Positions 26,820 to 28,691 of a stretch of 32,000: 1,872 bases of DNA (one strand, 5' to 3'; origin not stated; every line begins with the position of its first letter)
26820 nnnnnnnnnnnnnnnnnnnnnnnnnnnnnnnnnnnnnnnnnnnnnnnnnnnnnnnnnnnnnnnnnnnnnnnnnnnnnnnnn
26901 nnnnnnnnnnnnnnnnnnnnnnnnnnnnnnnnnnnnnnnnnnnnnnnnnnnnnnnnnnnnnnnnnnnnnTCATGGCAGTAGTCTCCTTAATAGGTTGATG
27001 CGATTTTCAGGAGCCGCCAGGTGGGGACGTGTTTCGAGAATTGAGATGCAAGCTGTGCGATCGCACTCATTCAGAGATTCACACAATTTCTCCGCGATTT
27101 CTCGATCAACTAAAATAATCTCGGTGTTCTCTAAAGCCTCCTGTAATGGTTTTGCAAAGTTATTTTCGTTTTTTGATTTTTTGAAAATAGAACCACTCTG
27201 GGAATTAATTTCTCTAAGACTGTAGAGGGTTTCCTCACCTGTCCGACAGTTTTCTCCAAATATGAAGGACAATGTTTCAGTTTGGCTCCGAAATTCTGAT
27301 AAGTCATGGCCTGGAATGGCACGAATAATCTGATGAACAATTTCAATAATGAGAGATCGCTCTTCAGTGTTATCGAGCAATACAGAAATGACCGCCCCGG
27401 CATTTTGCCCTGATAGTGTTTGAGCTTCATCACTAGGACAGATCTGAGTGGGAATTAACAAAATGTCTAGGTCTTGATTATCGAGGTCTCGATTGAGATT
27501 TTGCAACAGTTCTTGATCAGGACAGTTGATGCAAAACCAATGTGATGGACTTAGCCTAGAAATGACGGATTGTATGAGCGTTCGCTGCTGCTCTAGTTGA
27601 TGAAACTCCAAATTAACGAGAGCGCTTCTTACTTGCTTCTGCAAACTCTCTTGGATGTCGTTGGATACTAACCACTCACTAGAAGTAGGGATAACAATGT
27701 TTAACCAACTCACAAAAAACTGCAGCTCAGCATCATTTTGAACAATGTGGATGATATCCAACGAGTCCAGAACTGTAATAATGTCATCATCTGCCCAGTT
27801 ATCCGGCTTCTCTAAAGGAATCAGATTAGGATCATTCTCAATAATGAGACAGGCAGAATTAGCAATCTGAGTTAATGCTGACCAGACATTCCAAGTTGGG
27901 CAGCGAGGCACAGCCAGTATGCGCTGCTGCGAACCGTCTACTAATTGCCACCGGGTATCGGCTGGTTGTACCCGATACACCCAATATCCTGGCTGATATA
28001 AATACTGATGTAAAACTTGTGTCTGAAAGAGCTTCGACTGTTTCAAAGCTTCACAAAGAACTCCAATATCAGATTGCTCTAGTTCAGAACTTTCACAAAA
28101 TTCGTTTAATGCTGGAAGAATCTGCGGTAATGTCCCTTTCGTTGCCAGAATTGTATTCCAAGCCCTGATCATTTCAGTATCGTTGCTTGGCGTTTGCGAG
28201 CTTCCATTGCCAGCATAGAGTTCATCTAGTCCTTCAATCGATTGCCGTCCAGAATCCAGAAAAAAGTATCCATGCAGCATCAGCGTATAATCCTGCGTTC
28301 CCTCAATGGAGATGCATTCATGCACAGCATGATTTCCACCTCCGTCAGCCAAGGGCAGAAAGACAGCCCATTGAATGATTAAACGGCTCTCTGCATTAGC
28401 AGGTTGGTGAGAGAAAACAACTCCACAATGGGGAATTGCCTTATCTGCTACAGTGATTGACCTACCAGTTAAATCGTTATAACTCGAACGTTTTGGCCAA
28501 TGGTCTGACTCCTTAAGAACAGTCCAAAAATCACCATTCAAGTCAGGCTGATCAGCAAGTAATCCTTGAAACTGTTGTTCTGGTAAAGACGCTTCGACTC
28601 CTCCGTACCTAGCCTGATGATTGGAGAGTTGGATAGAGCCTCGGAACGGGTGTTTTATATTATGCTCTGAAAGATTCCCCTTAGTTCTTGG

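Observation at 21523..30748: Translationally coupled pair of sacsin/HSP90-like GHKL ATPase proteins (about 828 aa and 1816 aa) as a candidate sensor/effector core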

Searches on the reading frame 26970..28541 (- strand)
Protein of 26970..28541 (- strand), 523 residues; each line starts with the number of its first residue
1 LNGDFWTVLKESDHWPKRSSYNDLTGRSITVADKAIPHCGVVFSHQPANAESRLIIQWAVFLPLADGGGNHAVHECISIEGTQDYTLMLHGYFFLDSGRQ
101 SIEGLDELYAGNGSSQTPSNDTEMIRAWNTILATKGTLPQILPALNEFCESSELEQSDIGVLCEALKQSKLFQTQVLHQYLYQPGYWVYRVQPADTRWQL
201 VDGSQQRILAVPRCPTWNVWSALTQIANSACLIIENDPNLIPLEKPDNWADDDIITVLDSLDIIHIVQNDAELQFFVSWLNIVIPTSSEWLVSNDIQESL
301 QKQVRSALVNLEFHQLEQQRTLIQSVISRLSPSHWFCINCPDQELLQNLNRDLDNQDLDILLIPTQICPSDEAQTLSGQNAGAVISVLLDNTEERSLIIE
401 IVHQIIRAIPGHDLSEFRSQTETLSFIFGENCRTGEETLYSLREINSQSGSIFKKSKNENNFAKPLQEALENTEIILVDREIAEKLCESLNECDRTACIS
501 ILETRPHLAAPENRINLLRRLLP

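Call 4: search_protein_families(library=pfam, proteins=[window:26970-28541:-], max_evalue=0.01)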
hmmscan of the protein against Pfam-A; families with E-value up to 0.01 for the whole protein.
window:26970-28541:- (523 aa): 0 families

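Call 5: search_protein_families(library=padloc, proteins=[window:26970-28541:-], max_evalue=0.001)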
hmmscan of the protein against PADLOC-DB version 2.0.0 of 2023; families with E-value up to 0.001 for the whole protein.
window:26970-28541:- (523 aa): 0 families

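Call 68: search_protein_families(library=ncbifam, proteins=[window:26970-28541:-], max_evalue=0.001)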
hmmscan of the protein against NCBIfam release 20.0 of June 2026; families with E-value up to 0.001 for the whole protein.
window:26970-28541:- (523 aa): 0 families
